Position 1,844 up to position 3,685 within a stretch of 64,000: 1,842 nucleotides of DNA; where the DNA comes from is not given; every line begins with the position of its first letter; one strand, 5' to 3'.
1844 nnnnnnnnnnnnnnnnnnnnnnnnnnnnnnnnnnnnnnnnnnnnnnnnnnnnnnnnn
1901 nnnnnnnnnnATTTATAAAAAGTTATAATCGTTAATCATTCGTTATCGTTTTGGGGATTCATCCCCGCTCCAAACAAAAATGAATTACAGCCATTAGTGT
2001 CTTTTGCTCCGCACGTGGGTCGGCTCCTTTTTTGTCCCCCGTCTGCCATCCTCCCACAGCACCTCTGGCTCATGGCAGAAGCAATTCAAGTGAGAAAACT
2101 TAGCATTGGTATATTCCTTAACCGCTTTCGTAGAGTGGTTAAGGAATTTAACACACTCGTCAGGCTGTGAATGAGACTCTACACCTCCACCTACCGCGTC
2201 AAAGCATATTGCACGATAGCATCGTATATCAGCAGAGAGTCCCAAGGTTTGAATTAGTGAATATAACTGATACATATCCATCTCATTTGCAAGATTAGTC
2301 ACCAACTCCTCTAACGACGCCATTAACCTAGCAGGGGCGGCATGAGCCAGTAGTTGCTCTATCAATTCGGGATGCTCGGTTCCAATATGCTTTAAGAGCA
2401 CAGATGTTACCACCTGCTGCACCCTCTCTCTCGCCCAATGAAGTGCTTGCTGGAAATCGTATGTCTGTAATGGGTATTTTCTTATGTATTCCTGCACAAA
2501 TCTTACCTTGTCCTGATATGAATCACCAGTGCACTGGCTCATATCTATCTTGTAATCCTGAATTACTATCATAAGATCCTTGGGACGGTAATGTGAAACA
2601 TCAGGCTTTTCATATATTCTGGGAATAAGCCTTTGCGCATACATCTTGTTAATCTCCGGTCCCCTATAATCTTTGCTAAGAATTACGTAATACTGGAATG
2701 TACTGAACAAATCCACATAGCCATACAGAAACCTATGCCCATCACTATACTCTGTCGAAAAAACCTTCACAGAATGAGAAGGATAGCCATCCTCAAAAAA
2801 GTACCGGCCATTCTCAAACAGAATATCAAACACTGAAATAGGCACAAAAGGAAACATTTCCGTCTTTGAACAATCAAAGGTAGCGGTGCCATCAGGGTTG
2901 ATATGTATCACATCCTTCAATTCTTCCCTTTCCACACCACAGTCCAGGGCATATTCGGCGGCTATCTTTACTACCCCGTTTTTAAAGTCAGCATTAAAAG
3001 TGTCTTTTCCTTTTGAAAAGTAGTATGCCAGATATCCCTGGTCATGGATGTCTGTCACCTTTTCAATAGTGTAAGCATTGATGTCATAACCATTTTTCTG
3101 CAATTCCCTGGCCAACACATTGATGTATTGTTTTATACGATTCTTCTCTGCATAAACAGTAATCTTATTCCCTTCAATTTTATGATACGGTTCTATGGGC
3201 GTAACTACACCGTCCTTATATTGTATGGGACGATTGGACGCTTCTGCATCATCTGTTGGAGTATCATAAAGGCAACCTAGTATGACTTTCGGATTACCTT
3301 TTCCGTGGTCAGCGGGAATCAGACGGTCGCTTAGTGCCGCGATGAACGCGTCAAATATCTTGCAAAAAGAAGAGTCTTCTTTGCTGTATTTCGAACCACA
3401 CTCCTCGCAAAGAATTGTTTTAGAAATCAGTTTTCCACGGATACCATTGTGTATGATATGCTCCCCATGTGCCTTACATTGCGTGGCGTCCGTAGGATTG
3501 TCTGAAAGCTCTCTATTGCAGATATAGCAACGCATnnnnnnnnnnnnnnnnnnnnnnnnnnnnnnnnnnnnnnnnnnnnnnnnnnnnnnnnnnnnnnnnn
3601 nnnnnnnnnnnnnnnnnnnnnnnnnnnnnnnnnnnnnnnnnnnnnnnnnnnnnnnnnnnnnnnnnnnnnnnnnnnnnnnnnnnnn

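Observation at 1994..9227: SIR2-HerA pair extended into a tightly packed co-directional operon with KTSC, two PD-(D/E)xK-like, RusA-like and HNH-motif genes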

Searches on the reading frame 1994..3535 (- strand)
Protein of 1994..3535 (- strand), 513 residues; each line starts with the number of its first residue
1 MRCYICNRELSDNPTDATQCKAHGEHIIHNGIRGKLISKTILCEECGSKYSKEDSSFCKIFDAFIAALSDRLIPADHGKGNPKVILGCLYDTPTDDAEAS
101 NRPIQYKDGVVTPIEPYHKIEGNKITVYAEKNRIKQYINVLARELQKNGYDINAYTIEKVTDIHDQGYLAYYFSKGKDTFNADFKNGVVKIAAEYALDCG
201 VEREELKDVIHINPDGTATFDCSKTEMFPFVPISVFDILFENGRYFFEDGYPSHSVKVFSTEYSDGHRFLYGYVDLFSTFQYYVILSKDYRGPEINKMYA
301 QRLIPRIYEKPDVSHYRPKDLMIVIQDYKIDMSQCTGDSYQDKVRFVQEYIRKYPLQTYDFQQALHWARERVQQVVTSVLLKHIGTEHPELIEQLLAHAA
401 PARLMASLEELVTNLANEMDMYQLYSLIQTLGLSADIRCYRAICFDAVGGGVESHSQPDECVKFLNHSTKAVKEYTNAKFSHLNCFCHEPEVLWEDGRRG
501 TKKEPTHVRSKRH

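Call 3: search_protein_families(library=pfam, proteins=[window:1994-3535:-], max_evalue=0.1)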
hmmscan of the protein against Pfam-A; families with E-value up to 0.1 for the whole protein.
window:1994-3535:- (513 aa): 2 families
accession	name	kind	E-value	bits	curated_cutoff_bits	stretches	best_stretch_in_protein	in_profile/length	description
PF14279.12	HNH_5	-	0.0065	16.8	27.5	1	3-51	1-44/56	HNH endonuclease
PF23284.2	KOW2_Spt5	-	0.044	14.1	28.9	0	119-147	21-49/50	Transcription elongation factor SPT5, second KOW domain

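Call 4: search_protein_families(library=padloc, proteins=[window:1994-3535:-], max_evalue=0.1)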
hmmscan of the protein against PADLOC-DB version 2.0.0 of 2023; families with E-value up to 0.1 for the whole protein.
window:1994-3535:- (513 aa): 0 families

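Call 5: search_protein_families(library=phrogs, proteins=[window:1994-3535:-], max_evalue=0.05)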
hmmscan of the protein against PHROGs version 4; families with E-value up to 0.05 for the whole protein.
window:1994-3535:- (513 aa): 0 families

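Call 6: search_protein_families(library=ncbifam, proteins=[window:1994-3535:-], max_evalue=0.05)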
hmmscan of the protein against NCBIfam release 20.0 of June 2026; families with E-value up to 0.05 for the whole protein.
window:1994-3535:- (513 aa): 0 families

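Call 9: find_homologous_proteins(query=window:1994-3535:-, max_evalue=0.001)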
Query window:1994-3535:- (513 aa): 131 proteins with E <= 0.001 among 8000 candidates; the best 120 are listed.
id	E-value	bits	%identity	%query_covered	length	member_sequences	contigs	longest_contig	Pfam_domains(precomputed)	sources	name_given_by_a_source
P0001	0.0e+0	1175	97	100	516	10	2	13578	-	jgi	-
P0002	0.0e+0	1167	97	100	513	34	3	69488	-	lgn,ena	-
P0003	1.6e-272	923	79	97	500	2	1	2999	-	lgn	-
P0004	6.6e-232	789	69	96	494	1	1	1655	-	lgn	-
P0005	1.4e-198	679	81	69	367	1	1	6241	-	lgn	-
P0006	8.3e-190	650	58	97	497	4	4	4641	-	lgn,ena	-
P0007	1.2e-185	636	56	96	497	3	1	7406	-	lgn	-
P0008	2.0e-185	635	57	96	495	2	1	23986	-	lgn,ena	-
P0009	5.0e-184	631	56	96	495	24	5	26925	-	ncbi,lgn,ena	-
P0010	1.4e-182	626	56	96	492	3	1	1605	-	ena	-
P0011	8.8e-180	617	55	96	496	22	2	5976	-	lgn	-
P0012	3.4e-179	615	54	97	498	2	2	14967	-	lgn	-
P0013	5.6e-179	614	54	96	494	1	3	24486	-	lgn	-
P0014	9.7e-179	613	57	96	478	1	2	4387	-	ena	-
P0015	1.6e-178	613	54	97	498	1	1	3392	-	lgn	-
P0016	1.7e-178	612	56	97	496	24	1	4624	PF14279.13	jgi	-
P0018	8.4e-177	607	53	97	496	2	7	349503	-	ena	-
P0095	4.0e-139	483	46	95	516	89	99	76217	-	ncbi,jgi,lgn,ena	jgi:hypothetical protein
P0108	2.0e-66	243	32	97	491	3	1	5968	PF14279.13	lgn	-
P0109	1.6e-62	230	33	92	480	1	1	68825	PF14279.13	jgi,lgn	jgi:hypothetical protein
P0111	5.4e-60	222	33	96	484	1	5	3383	PF14279.13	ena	-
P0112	6.4e-60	221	33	94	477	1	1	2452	PF14279.13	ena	-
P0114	4.3e-56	209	32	94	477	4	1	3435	PF14279.13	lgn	-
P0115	9.3e-56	208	32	94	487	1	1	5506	PF14279.13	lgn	-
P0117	4.6e-54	202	33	77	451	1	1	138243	PF14279.13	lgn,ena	-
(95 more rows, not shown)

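Call 11: find_encoding_contigs(protein=P0018, flank=10000, max_places=2)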
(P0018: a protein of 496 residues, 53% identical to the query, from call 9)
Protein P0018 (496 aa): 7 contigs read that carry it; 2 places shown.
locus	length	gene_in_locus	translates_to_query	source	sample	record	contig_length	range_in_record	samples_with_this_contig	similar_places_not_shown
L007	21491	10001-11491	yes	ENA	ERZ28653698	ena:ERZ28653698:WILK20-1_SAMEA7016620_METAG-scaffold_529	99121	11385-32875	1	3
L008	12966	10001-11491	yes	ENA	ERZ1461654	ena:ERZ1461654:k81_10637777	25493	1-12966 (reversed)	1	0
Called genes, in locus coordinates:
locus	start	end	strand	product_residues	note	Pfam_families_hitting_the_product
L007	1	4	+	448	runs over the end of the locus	PF03721:UDPG_MGDP_dh_N, PF00984:UDPG_MGDP_dh, PF03720:UDPG_MGDP_dh_C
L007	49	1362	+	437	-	-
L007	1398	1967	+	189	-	PF04973:NMN_transporter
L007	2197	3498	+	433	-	PF03721:UDPG_MGDP_dh_N, PF00984:UDPG_MGDP_dh, PF03720:UDPG_MGDP_dh_C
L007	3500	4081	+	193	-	PF00081:Sod_Fe_N, PF02777:Sod_Fe_C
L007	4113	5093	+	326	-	PF02463:SMC_N (weak), PF13175:AAA_15, PF13304:AAA_21 (weak), PF13175:AAA_15 (weak)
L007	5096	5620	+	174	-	-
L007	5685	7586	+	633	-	PF13589:HATPase_c_3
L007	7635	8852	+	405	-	-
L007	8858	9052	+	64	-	-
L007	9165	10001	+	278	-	PF18165:pP_pnuc_1, PF18166:pP_pnuc_2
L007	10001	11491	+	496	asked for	-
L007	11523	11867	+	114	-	-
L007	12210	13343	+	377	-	PF01073:3Beta_HSD, PF01370:Epimerase, PF02719:Polysacc_synt_2, PF04321:RmlD_sub_bind, PF16363:GDP_Man_Dehyd, PF07993:NAD_binding_4, PF16363:GDP_Man_Dehyd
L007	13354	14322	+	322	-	-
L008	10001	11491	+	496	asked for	-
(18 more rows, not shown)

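Call 12: find_encoding_contigs(protein=P0095, flank=10000, max_places=3)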
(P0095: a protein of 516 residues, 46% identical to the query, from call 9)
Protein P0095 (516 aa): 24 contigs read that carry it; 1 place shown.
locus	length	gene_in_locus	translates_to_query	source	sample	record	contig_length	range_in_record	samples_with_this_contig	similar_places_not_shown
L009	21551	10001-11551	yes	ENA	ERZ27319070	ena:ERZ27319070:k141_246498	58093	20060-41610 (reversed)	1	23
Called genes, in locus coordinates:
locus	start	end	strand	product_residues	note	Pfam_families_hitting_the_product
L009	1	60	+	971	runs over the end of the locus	PF19044:P-loop_TraG, PF12846:AAA_10 (faint), PF19044:P-loop_TraG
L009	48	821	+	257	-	-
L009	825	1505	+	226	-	-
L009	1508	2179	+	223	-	PF16464:DUF5045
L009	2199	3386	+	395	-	PF07863:CtnDOT_TraJ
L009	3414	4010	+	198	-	-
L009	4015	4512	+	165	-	-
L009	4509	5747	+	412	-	PF12508:Transposon_TraM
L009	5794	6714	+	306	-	PF13595:DUF4138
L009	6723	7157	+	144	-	-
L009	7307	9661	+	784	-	PF14293:YWFCY, PF02534:T4SS-DNA_transf, PF10412:TrwB_AAD_bind, PF12696:TraG-D_C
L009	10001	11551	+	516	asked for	-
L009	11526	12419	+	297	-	PF14253:AbiH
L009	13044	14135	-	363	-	PF01551:Peptidase_M23, PF01832:Glucosaminidase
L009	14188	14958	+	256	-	PF13351:DUF4099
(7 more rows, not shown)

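Call 13: find_encoding_contigs(protein=P0109, flank=10000, max_places=2)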
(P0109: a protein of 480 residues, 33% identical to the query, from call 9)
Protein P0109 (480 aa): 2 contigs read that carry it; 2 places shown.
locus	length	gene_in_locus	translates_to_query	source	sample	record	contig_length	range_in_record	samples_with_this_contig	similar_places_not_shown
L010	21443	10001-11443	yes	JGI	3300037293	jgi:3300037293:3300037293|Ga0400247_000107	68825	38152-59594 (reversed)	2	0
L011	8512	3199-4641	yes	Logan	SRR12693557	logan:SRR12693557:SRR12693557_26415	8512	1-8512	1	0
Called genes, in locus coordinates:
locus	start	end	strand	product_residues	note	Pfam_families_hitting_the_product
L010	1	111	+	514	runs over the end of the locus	PF00091:Tubulin, PF12327:FtsZ_C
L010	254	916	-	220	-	PF01351:RNase_HII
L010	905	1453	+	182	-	PF28549:NDPSase_N (weak), PF00293:NUDIX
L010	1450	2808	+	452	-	PF01554:MatE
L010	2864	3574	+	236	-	PF10988:DUF2807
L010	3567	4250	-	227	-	PF07947:YhhN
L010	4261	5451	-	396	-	PF12832:MFS_1_like, PF00083:Sugar_tr, PF07690:MFS_1, PF00083:Sugar_tr, PF07690:MFS_1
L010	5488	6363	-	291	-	PF03462:PCRF, PF00472:RF-1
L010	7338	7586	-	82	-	-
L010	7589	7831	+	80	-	PF01541:GIY-YIG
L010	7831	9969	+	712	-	PF07693:KAP_NTPase, PF13401:AAA_22 (faint)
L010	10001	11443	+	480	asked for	PF14279:HNH_5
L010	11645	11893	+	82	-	-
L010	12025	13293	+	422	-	PF05496:RuvB_N, PF00158:Sigma54_activat (faint), PF14532:Sigma54_activ_2 (weak), PF00004:AAA, PF13173:AAA_14 (weak), PF20720:nSTAND3 (weak), PF16193:AAA_assoc_2, PF12002:MgsA_C, +4 more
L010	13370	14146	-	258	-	-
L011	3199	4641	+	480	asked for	PF14279:HNH_5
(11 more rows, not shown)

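Call 27: predict_structure(alignment_id=A1)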
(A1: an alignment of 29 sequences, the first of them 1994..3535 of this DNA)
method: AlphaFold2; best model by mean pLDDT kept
length: 513 residues; sequences in the alignment: 29
mean_pLDDT: 87.5   pTM: 0.83
mean pLDDT of the five models: 87.5, 87.2, 86.7, 85.2, 85.0
residues with pLDDT >= 90: 305; 70-90: 172; 50-70: 18; < 50: 18
segments of 3 or more residues with pLDDT < 50: 496-513
pLDDT, mean of each block of 10 residues (from residue 1): 95 95 94 93 94 91 85 76 84 81 89 94 95 94 94 95 89 84 96 98 94 94 93 92 90 96 94 97 97 96 73 85 79 88 91 68 90 91 83 87 89 84 88 92 89 94 94 91 85 54 27 25
secondary structure, 60 per line:
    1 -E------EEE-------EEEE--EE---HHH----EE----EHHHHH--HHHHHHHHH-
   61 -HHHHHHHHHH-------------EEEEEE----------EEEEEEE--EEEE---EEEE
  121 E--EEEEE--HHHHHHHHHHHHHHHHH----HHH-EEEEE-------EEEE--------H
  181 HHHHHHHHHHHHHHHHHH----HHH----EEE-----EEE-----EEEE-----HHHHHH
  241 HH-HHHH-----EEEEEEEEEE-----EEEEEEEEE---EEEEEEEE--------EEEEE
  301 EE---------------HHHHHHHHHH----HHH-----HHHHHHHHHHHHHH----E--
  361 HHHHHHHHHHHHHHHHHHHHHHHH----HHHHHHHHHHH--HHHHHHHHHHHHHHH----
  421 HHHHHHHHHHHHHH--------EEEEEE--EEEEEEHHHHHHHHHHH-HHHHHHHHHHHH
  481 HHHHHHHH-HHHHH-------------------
elements in order: E9-11 E19-22 H44-48 H51-59 H62-71 E85-90 E101-107 E110-113 E117-121 E124-128 H131-147 E156-160 E168-171 H180-198 E210-212 E218-220 E226-229 H235-242 H244-247 E253-262 E268-276 E280-287 E296-302 H318-327 H340-353 H361-384 H389-399 H402-416 H421-434 E443-448 E451-456 H457-467 H469-488 H490-494

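Call 31: find_related_loci(query=A1, collection=viral_contigs, flank=8000)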
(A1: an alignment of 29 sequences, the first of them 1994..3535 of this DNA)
Query A1 (513 aa) in viral_contigs; peptide patterns used: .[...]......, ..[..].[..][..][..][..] (x = any residue, [..] = any of these).
54 stretches matched a pattern; 2 encode a relative of the query (tblastn E <= 1e-3); 2 distinct loci.
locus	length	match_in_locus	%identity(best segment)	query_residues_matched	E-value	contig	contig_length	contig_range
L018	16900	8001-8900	26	3-332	7e-20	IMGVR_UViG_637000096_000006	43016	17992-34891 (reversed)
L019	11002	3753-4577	26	2-338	2e-18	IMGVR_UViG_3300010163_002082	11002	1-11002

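Call 32: fold_search(model_id=the predicted structure, library=pdb)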
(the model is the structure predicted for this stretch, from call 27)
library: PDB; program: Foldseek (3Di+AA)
matches with E <= 10: 830; with E <= 0.001: 0
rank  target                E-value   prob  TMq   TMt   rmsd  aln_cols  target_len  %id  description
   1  7t27                  7.0e-02  0.60  0.09  0.26  13.1       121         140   13  Structure of phage FBB1 anti-CBASS nuclease Acb1-3'3'-cGAMP complex in post reaction state (released 2022-04-20)
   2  8hm0_A                9.7e-02  0.05  0.08  0.05  27.4       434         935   11  F8-A22-E4 complex of MPXV in trimeric form (released 2023-05-31)
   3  7sgz_G                1.1e-01  0.06  0.09  0.12  18.2       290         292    6  Structure of the yeast Rad24-RFC loader bound to DNA and the closed 9-1-1 clamp (released 2022-03-23)
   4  7ung_T                1.1e-01  0.02  0.06  0.06  39.4       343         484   12  48-nm repeat of the human respiratory doublet microtubule (released 2022-10-05)
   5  9cpb_3N               1.3e-01  0.06  0.08  0.12  29.7       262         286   12  Atomic model of bovine Fallopian tube cilia doublet microtubule (48-nm periodicity) (released 2024-10-30)
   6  8otz_Ab               1.6e-01  0.04  0.09  0.08  56.4       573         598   10  48-nm repeat of the native axonemal doublet microtubule from bovine sperm (released 2023-11-22)
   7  7uu5_A                1.8e-01  0.07  0.09  0.10  22.5       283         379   11  Crystal structure of APOBEC3G complex with 5'-Overhang dsRNA (released 2023-01-11)
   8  9cpb_3J               1.8e-01  0.04  0.07  0.08  36.1       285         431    9  Atomic model of bovine Fallopian tube cilia doublet microtubule (48-nm periodicity) (released 2024-10-30)
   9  5e84_A                2.0e-01  0.04  0.10  0.09  27.8       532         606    9  ATP-bound state of BiP (released 2016-01-27)
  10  8otz_I                2.1e-01  0.04  0.07  0.08  35.4       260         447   12  48-nm repeat of the native axonemal doublet microtubule from bovine sperm (released 2023-11-22)
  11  7ung_U                2.8e-01  0.02  0.08  0.08  38.4       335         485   12  48-nm repeat of the human respiratory doublet microtubule (released 2022-10-05)
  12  2c9j_F                3.3e-01  0.05  0.06  0.10   8.7        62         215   14  Structure of the fluorescent protein cmFP512 at 1.35A from Cerianthus membranaceus (released 2006-10-30)
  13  7fiw_A                3.4e-01  0.08  0.07  0.05  23.3       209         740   10  Crystal structure of the complex formed by Wolbachia cytoplasmic incompatibility factors CidAwMel(ST) and CidBND1-ND2  (released 2022-04-06)
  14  2c9j_D                3.4e-01  0.04  0.06  0.09   8.8        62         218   13  Structure of the fluorescent protein cmFP512 at 1.35A from Cerianthus membranaceus (released 2006-10-30)
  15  8iyj_Y                3.4e-01  0.04  0.09  0.07  28.7       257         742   13  Cryo-EM structure of the 48-nm repeat doublet microtubule from mouse sperm (released 2023-07-05)
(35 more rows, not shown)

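Call 62: find_related_loci(query=A1, collection=metagenome_contigs, flank=6000)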
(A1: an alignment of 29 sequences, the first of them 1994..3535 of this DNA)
Query A1 (513 aa) in metagenome_contigs; peptide patterns used: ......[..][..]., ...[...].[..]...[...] (x = any residue, [..] = any of these).
156 stretches matched a pattern; 75 encode a relative of the query (tblastn E <= 1e-3); 73 distinct loci.
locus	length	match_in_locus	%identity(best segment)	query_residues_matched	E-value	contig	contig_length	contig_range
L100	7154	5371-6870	83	1-500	0e+0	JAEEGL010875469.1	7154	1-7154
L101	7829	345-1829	56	1-495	0e+0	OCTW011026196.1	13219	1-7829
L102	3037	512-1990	55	1-493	0e+0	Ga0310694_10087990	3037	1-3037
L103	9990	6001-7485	55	1-495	0e+0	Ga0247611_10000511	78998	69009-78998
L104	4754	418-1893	54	1-493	0e+0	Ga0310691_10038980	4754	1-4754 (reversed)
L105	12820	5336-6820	54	1-494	2e-178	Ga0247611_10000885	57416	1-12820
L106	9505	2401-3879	53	1-494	2e-177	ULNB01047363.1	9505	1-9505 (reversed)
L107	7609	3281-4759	52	1-493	6e-173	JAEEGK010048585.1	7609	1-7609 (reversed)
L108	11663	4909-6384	51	1-493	4e-172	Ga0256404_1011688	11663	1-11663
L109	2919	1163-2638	52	1-493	0e+0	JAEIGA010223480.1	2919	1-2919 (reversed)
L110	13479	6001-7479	53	1-493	1e-169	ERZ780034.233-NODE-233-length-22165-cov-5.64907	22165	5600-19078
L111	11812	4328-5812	51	1-496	3e-168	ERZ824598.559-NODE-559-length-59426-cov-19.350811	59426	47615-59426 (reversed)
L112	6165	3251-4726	52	1-493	1e-169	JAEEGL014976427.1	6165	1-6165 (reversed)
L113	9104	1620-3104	51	1-496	1e-167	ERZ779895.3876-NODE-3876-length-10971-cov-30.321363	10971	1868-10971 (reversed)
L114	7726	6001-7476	52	1-493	1e-167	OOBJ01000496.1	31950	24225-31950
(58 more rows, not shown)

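Call 85: search_solved_structures(query=A1, max_evalue=1)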
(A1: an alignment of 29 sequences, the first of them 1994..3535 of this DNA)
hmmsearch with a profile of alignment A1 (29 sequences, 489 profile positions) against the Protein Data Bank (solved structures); distinct sequences matched with E-value up to 1: 0.

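Call 88: search_dna_similar(query=window:1994-3535:-, collection=phages, mode=protein, max_evalue=0.01, max_rows=8)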
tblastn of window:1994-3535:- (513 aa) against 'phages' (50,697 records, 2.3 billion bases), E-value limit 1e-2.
No match.
